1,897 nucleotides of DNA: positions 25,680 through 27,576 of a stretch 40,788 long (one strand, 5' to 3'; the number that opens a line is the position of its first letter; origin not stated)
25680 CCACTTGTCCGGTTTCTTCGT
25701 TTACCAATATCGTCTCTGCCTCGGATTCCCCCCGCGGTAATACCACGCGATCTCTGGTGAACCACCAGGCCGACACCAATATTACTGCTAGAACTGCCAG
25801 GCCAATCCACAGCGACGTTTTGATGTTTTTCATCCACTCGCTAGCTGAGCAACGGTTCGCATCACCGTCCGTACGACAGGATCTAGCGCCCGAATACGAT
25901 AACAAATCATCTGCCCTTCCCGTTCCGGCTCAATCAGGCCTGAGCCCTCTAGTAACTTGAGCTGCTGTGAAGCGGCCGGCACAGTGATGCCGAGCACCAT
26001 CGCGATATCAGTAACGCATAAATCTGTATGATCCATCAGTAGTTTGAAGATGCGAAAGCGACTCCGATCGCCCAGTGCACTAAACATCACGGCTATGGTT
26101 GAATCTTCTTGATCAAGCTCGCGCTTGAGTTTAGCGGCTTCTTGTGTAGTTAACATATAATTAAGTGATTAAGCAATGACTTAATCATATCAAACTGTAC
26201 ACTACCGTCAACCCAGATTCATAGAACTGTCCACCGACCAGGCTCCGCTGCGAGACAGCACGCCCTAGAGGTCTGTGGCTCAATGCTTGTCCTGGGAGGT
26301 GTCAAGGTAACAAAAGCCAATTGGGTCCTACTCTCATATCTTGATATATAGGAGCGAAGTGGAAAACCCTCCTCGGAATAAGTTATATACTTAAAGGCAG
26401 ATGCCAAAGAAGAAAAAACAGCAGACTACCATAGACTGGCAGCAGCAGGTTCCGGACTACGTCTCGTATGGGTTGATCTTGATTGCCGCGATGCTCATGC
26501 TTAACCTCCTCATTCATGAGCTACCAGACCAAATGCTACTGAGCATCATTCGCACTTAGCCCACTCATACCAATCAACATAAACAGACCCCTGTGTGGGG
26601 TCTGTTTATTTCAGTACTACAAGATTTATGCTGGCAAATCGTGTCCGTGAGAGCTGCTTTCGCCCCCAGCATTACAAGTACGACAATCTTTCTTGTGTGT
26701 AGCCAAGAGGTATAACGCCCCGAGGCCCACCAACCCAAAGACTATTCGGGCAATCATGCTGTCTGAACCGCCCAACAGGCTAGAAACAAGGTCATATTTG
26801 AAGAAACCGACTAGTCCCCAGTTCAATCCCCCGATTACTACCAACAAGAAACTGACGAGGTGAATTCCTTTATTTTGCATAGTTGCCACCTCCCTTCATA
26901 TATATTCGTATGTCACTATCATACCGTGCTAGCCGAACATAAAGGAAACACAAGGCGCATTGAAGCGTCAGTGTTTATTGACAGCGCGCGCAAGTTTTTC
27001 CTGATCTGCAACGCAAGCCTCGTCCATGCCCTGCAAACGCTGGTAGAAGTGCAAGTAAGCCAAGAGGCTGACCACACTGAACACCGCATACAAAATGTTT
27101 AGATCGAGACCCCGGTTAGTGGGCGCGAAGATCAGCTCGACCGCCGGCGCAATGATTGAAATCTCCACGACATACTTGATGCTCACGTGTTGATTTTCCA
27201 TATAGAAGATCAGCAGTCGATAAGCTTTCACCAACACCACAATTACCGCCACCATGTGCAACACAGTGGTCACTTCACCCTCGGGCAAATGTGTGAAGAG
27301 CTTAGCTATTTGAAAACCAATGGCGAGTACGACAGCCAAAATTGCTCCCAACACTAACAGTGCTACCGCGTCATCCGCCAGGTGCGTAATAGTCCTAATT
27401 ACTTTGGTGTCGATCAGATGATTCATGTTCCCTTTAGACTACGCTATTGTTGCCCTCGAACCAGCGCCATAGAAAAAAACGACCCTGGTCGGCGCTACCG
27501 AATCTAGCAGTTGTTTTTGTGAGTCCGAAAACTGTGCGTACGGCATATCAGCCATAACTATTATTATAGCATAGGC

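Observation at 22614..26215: ArsR-headed operon with DUF3179, two TlpA-like thioredoxins and CcdA: an uncharacterised extracytoplasmic thiol-reductant module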

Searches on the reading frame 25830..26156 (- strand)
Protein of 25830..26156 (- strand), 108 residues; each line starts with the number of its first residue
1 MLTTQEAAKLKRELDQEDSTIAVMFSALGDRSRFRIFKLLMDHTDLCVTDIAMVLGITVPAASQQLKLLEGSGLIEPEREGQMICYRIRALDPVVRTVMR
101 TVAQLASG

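Call 3: search_protein_families(library=pfam, proteins=[window:25830-26156:-], max_evalue=0.01)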
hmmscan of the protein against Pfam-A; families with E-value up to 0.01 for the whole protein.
window:25830-26156:- (108 aa): 8 families
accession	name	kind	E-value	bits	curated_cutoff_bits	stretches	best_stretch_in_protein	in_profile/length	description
PF01022.26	HTH_5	-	4.7e-09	36.4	22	1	31-76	2-46/47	Bacterial regulatory protein, arsR family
PF12840.13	HTH_20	-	3.1e-07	30.7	27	1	28-77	1-50/51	Helix-turn-helix domain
PF12802.13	MarR_2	-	1.4e-06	28.8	27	1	31-80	5-55/61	MarR family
PF13412.12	HTH_24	-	1.4e-05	25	21.9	1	30-76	2-48/48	Winged helix-turn-helix DNA-binding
PF01047.28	MarR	-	1.5e-05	25.3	24.6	1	32-76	4-48/59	MarR family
PF13545.12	HTH_Crp_2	-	0.0012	19.2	27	1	49-85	26-61/70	Crp-like helix-turn-helix domain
PF25212.1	HVO_A0114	-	0.0017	18.6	27.6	1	23-82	15-73/84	HVO_A0114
PF01978.25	TrmB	-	0.0056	17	25.6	0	35-89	12-63/68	Sugar-specific transcriptional regulator TrmB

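Call 4: search_protein_families(library=ncbifam, proteins=[window:25830-26156:-], max_evalue=0.01)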
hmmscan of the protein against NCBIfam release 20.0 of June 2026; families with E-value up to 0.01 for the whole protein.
window:25830-26156:- (108 aa): 9 families
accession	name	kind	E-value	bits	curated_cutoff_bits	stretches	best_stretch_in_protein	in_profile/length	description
NF033788.1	HTH_metalloreg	subfamily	2e-20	72.4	55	1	22-89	2-69/77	metalloregulator ArsR/SmtB family transcription factor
NF033789.1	repress_SdpR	subfamily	2.5e-11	43.3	100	1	24-102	1-76/79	autorepressor SdpR family transcription factor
NF007528.0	PRK10141.1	subfamily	6.5e-09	35.7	97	1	24-89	9-74/117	metalloregulator ArsR/SmtB family transcription factor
NF045707.1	Dbac_1936_reg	equivalog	2.6e-08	33.8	115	1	18-106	4-89/99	ArsR/SmtB-type metalloregulator TsoR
NF041413.1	ArsR_Rv2640c_fam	equivalog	5.4e-08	33.2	155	1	17-90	28-103/118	Rv2640c family ArsR-like transcriptional regulator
NF040642.1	sulf_sens_BigR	equivalog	4.7e-06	26.6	155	1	13-89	2-77/95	sulfite-sensing transcriptional repressor BigR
NF047906.1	CdPbTransRegCmtR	equivalog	2.7e-05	24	150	1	15-95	5-82/104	Cd(II)/Pb(II)-sensing metalloregulatory transcriptional regulator CmtR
NF052532.1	TransRegPagRBaca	equivalog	0.0034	17.5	170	1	25-99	21-92/99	transcriptional repressor PagR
NF008273.0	PRK11050.1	equivalog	0.0072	16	153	0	38-78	47-87/156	manganese-binding transcriptional regulator MntR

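Call 78: search_solved_structures(query=window:25830-26156:-, max_evalue=0.001, show_alignments=3)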
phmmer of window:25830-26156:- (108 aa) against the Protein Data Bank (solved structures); distinct sequences matched with E-value up to 0.001: 28.
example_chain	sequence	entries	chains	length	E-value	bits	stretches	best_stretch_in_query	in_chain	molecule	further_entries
9t6t_A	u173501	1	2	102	1.3e-09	41.4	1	9-101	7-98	Lmo1102 protein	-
9t6r_A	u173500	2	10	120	1.4e-09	41.3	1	8-102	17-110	Lmo1102 protein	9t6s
1u2w_A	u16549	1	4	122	4.1e-09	39.8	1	14-99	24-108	Cadmium efflux system accessory protein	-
3f72_A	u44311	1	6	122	4.4e-09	39.7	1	14-90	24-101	Cadmium efflux system accessory protein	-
1r1t_A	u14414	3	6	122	3.3e-08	36.9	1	16-89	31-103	Transcriptional repressor smtB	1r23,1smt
6uvu_A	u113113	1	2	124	2.1e-07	34.3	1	17-98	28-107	ArsR family transcriptional regulator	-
2kjb_A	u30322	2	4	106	7.8e-07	32.5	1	21-91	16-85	CzrA protein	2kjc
4ggg_A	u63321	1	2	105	7.9e-07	32.4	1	21-91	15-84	Repressor protein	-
1r1u_A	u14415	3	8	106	8.1e-07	32.4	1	21-91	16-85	repressor protein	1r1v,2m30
6cdb_A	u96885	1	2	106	8.1e-07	32.4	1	21-91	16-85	ArsR family transcriptional regulator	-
1r22_A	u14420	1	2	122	9e-07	32.3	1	16-89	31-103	Transcriptional repressor smtB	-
6cda_A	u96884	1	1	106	4.1e-06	30.2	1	21-91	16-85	ArsR family transcriptional regulator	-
6j05_A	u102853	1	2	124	9.2e-06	29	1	16-100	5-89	Transcriptional regulator ArsR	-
6j0e_A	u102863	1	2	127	1.5e-05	28.3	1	17-106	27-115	Arsenic responsive repressor ArsR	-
2lkp_A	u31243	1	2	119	2.5e-05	27.6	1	17-88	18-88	HTH-type transcriptional regulator NmtR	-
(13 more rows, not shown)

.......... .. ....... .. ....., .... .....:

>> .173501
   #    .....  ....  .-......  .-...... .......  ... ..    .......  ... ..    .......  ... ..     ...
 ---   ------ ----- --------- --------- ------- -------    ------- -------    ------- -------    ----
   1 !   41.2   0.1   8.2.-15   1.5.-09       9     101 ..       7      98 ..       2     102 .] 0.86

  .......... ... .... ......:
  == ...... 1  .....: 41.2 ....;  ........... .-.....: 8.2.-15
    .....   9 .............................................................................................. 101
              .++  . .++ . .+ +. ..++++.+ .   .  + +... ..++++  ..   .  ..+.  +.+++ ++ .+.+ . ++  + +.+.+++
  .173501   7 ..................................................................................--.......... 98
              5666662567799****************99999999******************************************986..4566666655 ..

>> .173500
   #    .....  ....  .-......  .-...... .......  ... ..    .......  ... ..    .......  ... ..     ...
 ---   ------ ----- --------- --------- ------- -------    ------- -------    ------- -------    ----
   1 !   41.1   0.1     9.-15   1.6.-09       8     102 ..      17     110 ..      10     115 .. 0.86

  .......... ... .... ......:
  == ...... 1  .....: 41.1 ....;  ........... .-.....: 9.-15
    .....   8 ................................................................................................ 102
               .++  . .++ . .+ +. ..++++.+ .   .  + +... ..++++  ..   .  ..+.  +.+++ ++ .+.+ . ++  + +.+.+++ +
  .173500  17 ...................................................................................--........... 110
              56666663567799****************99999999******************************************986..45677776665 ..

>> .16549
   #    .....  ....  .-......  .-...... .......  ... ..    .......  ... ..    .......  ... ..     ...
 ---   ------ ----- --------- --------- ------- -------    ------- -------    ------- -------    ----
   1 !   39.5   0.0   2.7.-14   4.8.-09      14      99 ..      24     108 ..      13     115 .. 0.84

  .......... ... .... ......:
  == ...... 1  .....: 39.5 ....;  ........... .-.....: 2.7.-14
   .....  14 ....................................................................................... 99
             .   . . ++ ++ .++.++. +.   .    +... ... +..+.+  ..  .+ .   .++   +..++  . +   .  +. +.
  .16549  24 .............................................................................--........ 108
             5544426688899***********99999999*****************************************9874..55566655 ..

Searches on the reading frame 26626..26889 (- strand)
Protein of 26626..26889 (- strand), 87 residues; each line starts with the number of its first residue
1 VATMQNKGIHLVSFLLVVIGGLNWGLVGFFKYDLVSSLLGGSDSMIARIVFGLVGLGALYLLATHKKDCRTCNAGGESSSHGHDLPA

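Call 3: search_protein_families(library=pfam, proteins=[window:26626-26889:-], max_evalue=0.01)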
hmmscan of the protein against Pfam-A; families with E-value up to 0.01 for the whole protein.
window:26626-26889:- (87 aa): 2 families
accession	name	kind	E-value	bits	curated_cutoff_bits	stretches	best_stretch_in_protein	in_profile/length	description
PF04070.17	DUF378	-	6.6e-21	74.4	25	1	9-63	3-57/60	Domain of unknown function (DUF378)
PF10588.14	NADH-G_4Fe-4S_3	-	0.0042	17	27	1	61-77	8-24/40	NADH-ubiquinone oxidoreductase-G iron-sulfur binding region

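Call 4: search_protein_families(library=ncbifam, proteins=[window:26626-26889:-], max_evalue=0.01)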
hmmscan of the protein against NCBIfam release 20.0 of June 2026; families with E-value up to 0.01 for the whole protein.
window:26626-26889:- (87 aa): 0 families

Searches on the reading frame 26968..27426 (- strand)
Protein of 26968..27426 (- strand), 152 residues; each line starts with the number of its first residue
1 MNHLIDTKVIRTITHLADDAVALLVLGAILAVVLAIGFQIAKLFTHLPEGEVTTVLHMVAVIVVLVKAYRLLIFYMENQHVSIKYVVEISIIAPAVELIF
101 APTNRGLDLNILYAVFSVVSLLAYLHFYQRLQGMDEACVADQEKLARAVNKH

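Call 3: search_protein_families(library=pfam, proteins=[window:26968-27426:-], max_evalue=0.01)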
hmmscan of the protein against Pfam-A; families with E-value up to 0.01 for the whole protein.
window:26968-27426:- (152 aa): 1 family
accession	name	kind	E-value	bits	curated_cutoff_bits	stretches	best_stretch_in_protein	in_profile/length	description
PF06146.17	PsiE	-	0.00017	22.2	23.9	1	21-122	6-111/122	Phosphate-starvation-inducible E family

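Call 4: search_protein_families(library=ncbifam, proteins=[window:26968-27426:-], max_evalue=0.01)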
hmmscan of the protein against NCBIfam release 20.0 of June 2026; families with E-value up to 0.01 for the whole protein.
window:26968-27426:- (152 aa): 0 families
